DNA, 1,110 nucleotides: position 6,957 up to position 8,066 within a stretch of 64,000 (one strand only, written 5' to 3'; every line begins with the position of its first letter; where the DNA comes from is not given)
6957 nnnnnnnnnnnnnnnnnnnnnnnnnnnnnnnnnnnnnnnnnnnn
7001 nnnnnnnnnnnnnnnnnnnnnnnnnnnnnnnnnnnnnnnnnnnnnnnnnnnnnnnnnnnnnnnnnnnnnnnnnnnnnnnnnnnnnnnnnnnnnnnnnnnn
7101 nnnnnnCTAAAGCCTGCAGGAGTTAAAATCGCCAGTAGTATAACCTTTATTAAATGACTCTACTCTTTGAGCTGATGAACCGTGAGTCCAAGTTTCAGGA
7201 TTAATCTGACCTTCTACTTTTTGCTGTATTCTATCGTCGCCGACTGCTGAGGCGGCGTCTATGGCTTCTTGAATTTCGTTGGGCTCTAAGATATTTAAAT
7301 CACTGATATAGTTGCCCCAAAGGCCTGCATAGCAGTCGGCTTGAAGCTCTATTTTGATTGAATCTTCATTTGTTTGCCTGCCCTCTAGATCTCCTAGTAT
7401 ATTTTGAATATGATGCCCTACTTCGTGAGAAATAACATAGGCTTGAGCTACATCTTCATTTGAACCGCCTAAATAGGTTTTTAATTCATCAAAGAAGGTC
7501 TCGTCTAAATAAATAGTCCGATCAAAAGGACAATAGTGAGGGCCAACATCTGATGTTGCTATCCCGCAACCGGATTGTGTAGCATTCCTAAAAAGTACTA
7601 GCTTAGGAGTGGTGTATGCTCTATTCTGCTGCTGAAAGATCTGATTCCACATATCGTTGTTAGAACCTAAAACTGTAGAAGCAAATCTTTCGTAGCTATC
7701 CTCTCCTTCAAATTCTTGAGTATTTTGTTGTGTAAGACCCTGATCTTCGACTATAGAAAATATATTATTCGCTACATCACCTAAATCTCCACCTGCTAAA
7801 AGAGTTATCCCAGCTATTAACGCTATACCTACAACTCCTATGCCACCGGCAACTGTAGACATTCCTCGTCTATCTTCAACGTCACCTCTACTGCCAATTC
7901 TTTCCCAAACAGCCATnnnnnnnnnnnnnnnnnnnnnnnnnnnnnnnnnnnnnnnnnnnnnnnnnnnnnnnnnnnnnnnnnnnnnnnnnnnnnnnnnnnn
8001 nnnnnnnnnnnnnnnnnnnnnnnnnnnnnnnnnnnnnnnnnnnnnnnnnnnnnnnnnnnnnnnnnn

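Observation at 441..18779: Two giant surface proteins share a novel C-terminal module: TM, beta-sandwich, 2 TM, beta-sandwich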

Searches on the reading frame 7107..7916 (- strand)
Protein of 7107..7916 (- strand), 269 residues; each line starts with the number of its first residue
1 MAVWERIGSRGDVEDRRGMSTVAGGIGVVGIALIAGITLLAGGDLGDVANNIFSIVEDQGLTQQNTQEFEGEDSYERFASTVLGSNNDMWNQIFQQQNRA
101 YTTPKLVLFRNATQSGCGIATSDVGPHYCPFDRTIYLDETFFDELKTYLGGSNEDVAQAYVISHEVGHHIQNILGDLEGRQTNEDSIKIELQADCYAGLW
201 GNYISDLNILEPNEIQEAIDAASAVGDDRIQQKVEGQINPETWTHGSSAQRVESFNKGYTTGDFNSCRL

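Call 19: search_protein_families(library=pfam, proteins=[window:7107-7916:-], max_evalue=0.001)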
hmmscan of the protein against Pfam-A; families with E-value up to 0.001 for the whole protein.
window:7107-7916:- (269 aa): 1 family
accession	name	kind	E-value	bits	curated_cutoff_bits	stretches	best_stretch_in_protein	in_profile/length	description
PF04228.19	Zn_peptidase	-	5.2e-77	259.6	23.2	1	5-267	4-287/290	Putative neutral zinc metallopeptidase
